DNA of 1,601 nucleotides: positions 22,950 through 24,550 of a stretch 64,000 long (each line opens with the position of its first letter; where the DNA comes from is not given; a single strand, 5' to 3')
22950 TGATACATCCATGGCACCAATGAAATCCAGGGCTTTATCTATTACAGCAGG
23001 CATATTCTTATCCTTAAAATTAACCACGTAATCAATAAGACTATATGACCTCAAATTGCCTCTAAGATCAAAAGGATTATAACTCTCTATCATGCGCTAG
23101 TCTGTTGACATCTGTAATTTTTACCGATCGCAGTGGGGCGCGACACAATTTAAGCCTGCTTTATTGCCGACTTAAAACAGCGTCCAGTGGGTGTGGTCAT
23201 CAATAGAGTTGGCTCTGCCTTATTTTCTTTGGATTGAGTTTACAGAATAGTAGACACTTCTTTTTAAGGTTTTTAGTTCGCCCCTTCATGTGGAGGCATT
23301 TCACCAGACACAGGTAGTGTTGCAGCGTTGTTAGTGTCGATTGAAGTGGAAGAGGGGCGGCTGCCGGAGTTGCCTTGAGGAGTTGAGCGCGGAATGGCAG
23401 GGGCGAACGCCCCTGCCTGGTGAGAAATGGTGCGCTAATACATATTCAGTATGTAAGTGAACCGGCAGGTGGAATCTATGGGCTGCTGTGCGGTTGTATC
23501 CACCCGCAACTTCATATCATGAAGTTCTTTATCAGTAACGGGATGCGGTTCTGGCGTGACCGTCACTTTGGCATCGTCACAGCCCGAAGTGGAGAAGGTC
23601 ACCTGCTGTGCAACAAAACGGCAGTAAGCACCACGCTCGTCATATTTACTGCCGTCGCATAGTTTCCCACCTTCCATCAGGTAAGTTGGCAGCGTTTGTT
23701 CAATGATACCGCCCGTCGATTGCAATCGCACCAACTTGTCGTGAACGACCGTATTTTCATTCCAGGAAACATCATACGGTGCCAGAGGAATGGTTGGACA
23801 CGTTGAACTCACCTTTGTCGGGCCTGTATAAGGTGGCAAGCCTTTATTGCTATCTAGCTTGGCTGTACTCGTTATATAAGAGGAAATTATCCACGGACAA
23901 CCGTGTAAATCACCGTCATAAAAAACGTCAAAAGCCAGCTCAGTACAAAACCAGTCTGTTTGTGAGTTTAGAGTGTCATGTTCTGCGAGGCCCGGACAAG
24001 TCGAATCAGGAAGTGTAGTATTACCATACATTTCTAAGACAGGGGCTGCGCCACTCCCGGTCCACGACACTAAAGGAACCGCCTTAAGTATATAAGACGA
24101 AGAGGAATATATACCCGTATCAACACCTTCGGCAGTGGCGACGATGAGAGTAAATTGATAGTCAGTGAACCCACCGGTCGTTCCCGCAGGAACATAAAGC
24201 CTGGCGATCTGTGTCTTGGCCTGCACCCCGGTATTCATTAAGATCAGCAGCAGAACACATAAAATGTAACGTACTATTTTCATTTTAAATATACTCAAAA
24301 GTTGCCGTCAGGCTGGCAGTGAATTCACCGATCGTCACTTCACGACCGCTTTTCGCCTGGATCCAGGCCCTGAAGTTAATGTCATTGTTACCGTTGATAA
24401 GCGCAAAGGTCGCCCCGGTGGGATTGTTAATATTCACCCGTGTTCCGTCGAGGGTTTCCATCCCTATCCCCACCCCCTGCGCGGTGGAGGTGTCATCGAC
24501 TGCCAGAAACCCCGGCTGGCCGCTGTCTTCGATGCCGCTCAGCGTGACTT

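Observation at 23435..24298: Terminal gene of the fimbrial operon encodes an atypical Cys-rich protein without an obvious pilin domain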

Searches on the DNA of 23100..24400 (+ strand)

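Call 7: search_dna_similar(query=window:23300-24400:+, collection=ecoli_genomes, mode=near, max_rows=15)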
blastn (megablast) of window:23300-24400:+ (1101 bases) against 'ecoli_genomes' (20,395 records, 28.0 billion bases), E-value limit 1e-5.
Records with a match: 896; places in all: 905; records where one place covers at least 80% of the query: 3.
Genomes with a match: 896 of 5426; with a place that covers at least 80% of the query: 3. Places per genome that has any: lowest 1, median 1, highest 2. On chromosomes: 905 places; on plasmids: 0.
Best place of each record, by identity: >=99% 2; 90-95% 1; 80-90% 890; 60-80% 3.
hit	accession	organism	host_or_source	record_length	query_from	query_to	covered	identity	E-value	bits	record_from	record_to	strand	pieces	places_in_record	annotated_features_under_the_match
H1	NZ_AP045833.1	Escherichia coli strain wlxctx60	Ursus thibetanus japonicus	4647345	1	1101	100%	100.0%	0e+0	2034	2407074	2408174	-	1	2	StfH/YfcO family fimbrial adhesin | fimbrial protein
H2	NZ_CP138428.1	Escherichia coli strain 6EVA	Homo sapiens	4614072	1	1101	100%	99.9%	0e+0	2028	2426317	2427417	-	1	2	StfH/YfcO family fimbrial adhesin | fimbrial protein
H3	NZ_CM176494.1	Escherichia coli strain Eco_24-2013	canine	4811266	85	1101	92%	87.9%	0e+0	1195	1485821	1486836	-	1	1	StfH/YfcO family fimbrial adhesin | fimbrial protein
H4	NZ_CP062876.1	Escherichia coli O157:H16 strain Res13-Lact-PEA12-26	Sus scrofa domesticus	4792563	18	1101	75%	80.4%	2e-119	616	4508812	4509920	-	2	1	StfH/YfcO family fimbrial adhesin | fimbrial protein | smrB: endonuclease SmrB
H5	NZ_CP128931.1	Escherichia coli strain TUM9757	missing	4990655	18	1101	75%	79.6%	4e-107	576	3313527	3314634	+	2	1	StfH/YfcO family fimbrial adhesin | fimbrial protein | smrB: endonuclease SmrB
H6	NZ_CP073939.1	Escherichia coli strain MB53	Poultry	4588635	1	1101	63%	92.3%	0e+0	985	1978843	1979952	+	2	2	StfH/YfcO family fimbrial adhesin | fimbrial protein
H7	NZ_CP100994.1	Escherichia coli strain ET201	Hoplobatrachus rugulosus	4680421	1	1101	63%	89.5%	0e+0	880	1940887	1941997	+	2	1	StfH/YfcO family fimbrial adhesin | fimbrial protein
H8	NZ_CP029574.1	Escherichia coli strain DA33133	Homo sapiens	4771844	89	1101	69%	80.5%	7e-105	568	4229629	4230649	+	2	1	StfH/YfcO family fimbrial adhesin | fimbrial protein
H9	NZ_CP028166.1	Escherichia coli strain CFSAN064036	poultry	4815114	89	1101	69%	80.5%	7e-105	568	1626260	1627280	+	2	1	StfH/YfcO family fimbrial adhesin | fimbrial protein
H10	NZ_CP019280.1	Escherichia coli strain 13P484A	pig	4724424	89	1101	69%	80.5%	7e-105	568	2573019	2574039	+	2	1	StfH/YfcO family fimbrial adhesin | fimbrial protein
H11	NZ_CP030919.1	Escherichia coli strain KL53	Homo sapiens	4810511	89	1101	69%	80.5%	7e-105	568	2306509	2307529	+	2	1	StfH/YfcO family fimbrial adhesin | fimbrial protein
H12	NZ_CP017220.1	Escherichia coli strain FAM21845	raw milk cheese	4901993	89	1101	69%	80.5%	7e-105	568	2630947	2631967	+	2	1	StfH/YfcO family fimbrial adhesin | fimbrial protein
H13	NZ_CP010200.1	Escherichia coli strain M10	mouse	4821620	89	1101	69%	80.5%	7e-105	568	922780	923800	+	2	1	StfH/YfcO family fimbrial adhesin | fimbrial protein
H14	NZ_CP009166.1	Escherichia coli 1303 strain 1303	Bos taurus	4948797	89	1101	69%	80.5%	7e-105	568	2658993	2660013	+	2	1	StfH/YfcO family fimbrial adhesin | fimbrial protein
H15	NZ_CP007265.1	Escherichia coli strain ST540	-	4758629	89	1101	69%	80.5%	7e-105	568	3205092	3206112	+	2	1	StfH/YfcO family fimbrial adhesin | fimbrial protein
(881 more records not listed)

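Call 8: get_annotated_region(hit=H1, flank=8000)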
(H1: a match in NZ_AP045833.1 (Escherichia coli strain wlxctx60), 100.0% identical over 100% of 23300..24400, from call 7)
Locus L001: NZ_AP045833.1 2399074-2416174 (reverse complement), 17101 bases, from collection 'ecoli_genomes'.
description: Escherichia coli strain wlxctx60 chromosome, complete genome
organism: Escherichia coli strain wlxctx60 (NCBI taxid 562)
replicon: chromosome; assembly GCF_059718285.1
host: Ursus thibetanus japonicus; source: feces; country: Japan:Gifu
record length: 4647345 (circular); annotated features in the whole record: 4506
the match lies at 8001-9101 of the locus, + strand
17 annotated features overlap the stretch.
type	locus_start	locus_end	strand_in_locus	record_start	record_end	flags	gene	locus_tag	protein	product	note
CDS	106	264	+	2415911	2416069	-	yoaL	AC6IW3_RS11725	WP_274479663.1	protein YoaL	-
CDS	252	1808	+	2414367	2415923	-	yoaE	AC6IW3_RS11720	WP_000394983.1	CNNM family cation transport protein YoaE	-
CDS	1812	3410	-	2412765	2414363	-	pdeD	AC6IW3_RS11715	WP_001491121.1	cyclic di-3',5'-guanosine monophosphate phosphodiesterase PdeD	-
CDS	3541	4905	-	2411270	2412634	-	sdaA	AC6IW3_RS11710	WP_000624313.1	L-serine ammonia-lyase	-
CDS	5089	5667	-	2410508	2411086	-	nudL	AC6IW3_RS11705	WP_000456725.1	CoA pyrophosphatase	-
CDS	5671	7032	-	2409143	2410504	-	pabB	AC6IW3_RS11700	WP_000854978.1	aminodeoxychorismate synthase component 1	-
CDS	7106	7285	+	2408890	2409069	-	yoaH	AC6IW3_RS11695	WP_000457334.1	YoaH family protein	-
CDS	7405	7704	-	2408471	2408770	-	yoaC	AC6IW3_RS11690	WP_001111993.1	DUF1889 family protein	-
CDS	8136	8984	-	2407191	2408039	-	-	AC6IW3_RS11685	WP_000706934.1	StfH/YfcO family fimbrial adhesin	-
CDS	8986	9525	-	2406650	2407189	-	-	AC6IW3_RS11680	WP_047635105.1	fimbrial protein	-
CDS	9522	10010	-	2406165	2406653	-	-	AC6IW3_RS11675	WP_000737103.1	fimbrial protein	-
CDS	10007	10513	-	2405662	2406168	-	-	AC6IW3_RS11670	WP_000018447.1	fimbrial protein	-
CDS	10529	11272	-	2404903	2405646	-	-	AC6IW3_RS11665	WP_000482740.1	fimbria/pilus periplasmic chaperone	-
CDS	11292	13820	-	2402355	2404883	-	-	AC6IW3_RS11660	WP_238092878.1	fimbrial biogenesis outer membrane usher protein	-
CDS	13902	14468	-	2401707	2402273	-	-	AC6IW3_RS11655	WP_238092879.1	fimbrial protein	-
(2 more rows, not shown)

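Call 21: get_annotated_region(hit=H2, flank=7000)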
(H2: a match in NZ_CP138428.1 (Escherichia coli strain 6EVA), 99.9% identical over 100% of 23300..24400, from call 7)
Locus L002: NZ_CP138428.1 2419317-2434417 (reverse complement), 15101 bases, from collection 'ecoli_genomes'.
description: Escherichia coli strain 6EVA chromosome, complete genome
organism: Escherichia coli strain 6EVA (NCBI taxid 562)
replicon: chromosome; assembly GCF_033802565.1
host: Homo sapiens; source: feces; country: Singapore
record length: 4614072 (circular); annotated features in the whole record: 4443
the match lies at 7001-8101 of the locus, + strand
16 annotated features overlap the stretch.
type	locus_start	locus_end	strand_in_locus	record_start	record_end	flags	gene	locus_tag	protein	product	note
CDS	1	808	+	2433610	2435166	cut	yoaE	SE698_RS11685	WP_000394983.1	CNNM family cation transport protein YoaE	-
CDS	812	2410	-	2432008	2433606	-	pdeD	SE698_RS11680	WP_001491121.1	EAL domain-containing protein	-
CDS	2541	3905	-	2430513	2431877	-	sdaA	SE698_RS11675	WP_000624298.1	L-serine ammonia-lyase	-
CDS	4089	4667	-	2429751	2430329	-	nudL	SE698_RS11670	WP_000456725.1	CoA pyrophosphatase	-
CDS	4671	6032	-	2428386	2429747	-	pabB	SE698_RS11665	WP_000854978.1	aminodeoxychorismate synthase component 1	-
CDS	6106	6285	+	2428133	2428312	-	yoaH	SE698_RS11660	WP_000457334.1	YoaH family protein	-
CDS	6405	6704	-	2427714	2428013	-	yoaC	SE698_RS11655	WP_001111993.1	DUF1889 family protein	-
CDS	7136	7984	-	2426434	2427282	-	-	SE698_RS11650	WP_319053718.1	StfH/YfcO family fimbrial adhesin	-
CDS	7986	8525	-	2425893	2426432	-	-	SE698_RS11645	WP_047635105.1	fimbrial protein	-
CDS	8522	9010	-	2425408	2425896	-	-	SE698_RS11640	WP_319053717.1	fimbrial protein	-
CDS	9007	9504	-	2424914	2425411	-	-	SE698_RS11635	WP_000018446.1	fimbrial protein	-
CDS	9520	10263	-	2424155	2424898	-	-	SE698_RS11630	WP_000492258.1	fimbria/pilus periplasmic chaperone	-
CDS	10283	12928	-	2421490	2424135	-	-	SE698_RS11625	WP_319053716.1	fimbrial biogenesis outer membrane usher protein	-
CDS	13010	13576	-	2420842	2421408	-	-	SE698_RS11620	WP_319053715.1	fimbrial protein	-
CDS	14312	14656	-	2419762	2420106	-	yoaB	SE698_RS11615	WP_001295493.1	RidA family protein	-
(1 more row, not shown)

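Call 23: get_annotated_region(hit=H6, flank=7500)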
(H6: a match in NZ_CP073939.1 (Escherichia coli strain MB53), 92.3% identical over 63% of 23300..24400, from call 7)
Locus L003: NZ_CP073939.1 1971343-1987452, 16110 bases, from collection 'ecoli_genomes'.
description: Escherichia coli strain MB53 chromosome, complete genome
organism: Escherichia coli strain MB53 (NCBI taxid 562)
replicon: chromosome; assembly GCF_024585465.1
host: Poultry; source: Cloacal sample; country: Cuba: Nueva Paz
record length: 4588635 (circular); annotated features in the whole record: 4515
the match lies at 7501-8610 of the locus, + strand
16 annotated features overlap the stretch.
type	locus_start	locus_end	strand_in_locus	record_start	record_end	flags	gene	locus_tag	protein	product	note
CDS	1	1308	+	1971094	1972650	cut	yoaE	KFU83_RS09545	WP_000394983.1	CNNM family cation transport protein YoaE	-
CDS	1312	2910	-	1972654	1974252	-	pdeD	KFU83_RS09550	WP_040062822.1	EAL domain-containing protein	-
CDS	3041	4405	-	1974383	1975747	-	sdaA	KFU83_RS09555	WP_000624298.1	L-serine ammonia-lyase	-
CDS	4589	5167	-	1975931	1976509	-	nudL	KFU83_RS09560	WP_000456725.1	CoA pyrophosphatase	-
CDS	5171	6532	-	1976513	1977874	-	pabB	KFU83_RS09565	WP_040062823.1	aminodeoxychorismate synthase component 1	-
CDS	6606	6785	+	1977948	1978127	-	yoaH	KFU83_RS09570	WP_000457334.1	YoaH family protein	-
CDS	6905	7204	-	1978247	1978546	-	yoaC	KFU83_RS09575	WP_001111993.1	DUF1889 family protein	-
CDS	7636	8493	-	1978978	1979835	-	-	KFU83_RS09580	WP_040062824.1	StfH/YfcO family fimbrial adhesin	-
CDS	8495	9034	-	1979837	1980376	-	-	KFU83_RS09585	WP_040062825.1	fimbrial protein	-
CDS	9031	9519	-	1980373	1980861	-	-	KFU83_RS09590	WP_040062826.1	fimbrial protein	-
CDS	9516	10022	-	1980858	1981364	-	-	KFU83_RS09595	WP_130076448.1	fimbrial protein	-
CDS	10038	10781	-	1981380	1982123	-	-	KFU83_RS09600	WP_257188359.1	fimbria/pilus periplasmic chaperone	-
CDS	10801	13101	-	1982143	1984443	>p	-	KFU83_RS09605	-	outer membrane usher protein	incomplete; partial in the middle of a contig; missing N-terminus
CDS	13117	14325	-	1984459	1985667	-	-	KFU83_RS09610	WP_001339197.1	IS4-like element ISVsa5 family transposase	-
CDS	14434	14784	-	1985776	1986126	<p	-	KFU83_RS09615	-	FimD/PapC N-terminal domain-containing protein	incomplete; partial in the middle of a contig; missing C-terminus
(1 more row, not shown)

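Call 24: get_annotated_region(hit=H3, flank=7500)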
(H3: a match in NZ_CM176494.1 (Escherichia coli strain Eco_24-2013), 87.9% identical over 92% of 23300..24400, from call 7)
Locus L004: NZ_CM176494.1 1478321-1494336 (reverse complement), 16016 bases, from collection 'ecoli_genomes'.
description: Escherichia coli strain Eco_24-2013 chromosome, whole genome shotgun sequence
organism: Escherichia coli strain Eco_24-2013 (NCBI taxid 562)
replicon: chromosome; assembly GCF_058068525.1
host: canine; source: Abdominal fluid (abdominocentesis); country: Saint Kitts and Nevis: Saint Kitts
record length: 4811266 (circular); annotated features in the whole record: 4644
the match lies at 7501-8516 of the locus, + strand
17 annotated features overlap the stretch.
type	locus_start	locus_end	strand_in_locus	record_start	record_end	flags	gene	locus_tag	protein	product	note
CDS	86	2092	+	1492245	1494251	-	mnmC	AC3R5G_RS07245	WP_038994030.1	bifunctional tRNA (5-methylaminomethyl-2-thiouridine)(34)-methyltransferase MnmC2/FAD-dependent 5-carboxymethylaminomethyl-2-thiouridine(34) ...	-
CDS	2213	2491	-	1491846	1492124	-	yfcL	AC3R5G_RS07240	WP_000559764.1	YfcL family protein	-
CDS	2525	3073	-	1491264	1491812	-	epmC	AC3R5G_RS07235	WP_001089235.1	elongation factor P hydroxylase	-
CDS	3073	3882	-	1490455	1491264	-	yfcA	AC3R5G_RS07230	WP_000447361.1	sulfite exporter TauE/SafE family protein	-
CDS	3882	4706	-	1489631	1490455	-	mepA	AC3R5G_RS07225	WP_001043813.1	penicillin-insensitive murein endopeptidase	-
CDS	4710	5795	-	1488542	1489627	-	aroC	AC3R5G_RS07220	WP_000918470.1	chorismate synthase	-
CDS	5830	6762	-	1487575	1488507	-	prmB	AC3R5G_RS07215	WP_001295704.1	50S ribosomal protein L3 N(5)-glutamine methyltransferase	-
CDS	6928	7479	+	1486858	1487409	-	smrB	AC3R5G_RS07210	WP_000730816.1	endonuclease SmrB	-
CDS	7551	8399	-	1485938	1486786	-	-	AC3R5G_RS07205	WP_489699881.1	StfH/YfcO family fimbrial adhesin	-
CDS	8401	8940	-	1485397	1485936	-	-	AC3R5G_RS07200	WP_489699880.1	fimbrial protein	-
CDS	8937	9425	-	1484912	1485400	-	-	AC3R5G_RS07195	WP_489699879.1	fimbrial protein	-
CDS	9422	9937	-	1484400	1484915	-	-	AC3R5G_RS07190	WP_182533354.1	fimbrial protein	-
CDS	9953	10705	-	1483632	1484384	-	-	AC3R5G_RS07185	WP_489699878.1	fimbria/pilus periplasmic chaperone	-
CDS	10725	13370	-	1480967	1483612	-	yfcU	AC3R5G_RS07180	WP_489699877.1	fimbrial usher protein YfcU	-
CDS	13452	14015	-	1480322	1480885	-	yfcV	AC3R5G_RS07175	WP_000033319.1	fimbrial protein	-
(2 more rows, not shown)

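Call 64: search_dna_similar(query=window:23100-23800:+, collection=ecoli_genomes, mode=near, max_rows=25)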
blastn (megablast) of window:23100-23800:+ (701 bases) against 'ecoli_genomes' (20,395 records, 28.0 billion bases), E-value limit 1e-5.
Records with a match: 897; places in all: 900; records where one place covers at least 80% of the query: 7.
Genomes with a match: 897 of 5426; with a place that covers at least 80% of the query: 7. Places per genome that has any: lowest 1, median 1, highest 2. On chromosomes: 900 places; on plasmids: 0.
Best place of each record, by identity: >=99% 4; 95-99% 1; 90-95% 1; 80-90% 889; 60-80% 2.
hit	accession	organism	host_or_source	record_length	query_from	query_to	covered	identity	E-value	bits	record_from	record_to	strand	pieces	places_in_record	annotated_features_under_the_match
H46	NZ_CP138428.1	Escherichia coli strain 6EVA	Homo sapiens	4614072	1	701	100%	100.0%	0e+0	1295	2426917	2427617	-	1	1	StfH/YfcO family fimbrial adhesin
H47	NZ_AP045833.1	Escherichia coli strain wlxctx60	Ursus thibetanus japonicus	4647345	1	701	100%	100.0%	0e+0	1295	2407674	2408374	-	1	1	StfH/YfcO family fimbrial adhesin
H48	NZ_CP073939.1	Escherichia coli strain MB53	Poultry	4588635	1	677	97%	97.2%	0e+0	1146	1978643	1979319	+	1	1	StfH/YfcO family fimbrial adhesin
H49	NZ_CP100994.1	Escherichia coli strain ET201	Hoplobatrachus rugulosus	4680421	1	677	97%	94.0%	0e+0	1026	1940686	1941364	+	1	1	StfH/YfcO family fimbrial adhesin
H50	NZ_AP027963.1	Escherichia coli strain VE-T9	-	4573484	1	677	97%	89.9%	0e+0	870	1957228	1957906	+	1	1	StfH/YfcO family fimbrial adhesin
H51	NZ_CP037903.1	Escherichia coli strain LHM10-1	pig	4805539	1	677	97%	89.7%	0e+0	865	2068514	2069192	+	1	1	StfH/YfcO family fimbrial adhesin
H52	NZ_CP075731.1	Escherichia coli strain CP52E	Homo sapiens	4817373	1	677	97%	89.7%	0e+0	865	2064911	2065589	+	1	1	StfH/YfcO family fimbrial adhesin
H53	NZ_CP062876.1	Escherichia coli O157:H16 strain Res13-Lact-PEA12-26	Sus scrofa domesticus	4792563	218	680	66%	83.3%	3e-116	427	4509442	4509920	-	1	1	StfH/YfcO family fimbrial adhesin | smrB: endonuclease SmrB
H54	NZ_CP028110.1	Escherichia coli O121 str. RM8352 strain RM8352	creek sediment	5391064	214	690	68%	80.3%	4e-95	357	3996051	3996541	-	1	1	StfH/YfcO family fimbrial adhesin | smrB: endonuclease SmrB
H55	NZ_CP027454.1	Escherichia coli strain 2014C-4423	Homo sapiens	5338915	214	690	68%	80.3%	4e-95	357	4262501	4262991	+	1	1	StfH/YfcO family fimbrial adhesin | smrB: endonuclease SmrB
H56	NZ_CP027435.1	Escherichia coli strain 2014C-3599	missing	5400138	214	690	68%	80.3%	4e-95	357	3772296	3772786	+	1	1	StfH/YfcO family fimbrial adhesin | smrB: endonuclease SmrB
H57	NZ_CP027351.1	Escherichia coli strain 2014C-3655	missing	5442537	214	690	68%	80.3%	4e-95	357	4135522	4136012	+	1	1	StfH/YfcO family fimbrial adhesin | smrB: endonuclease SmrB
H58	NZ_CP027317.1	Escherichia coli strain 2015C-3107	Homo sapiens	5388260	214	690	68%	80.3%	4e-95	357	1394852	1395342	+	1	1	StfH/YfcO family fimbrial adhesin | smrB: endonuclease SmrB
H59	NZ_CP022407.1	Escherichia coli O121:H19 strain 16-9255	Flour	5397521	214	690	68%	80.3%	4e-95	357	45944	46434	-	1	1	StfH/YfcO family fimbrial adhesin | smrB: endonuclease SmrB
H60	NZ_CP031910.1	Escherichia coli O121:H19 strain FWSEC0006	Homo sapiens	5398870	214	690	68%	80.3%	4e-95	357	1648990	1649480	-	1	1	StfH/YfcO family fimbrial adhesin | smrB: endonuclease SmrB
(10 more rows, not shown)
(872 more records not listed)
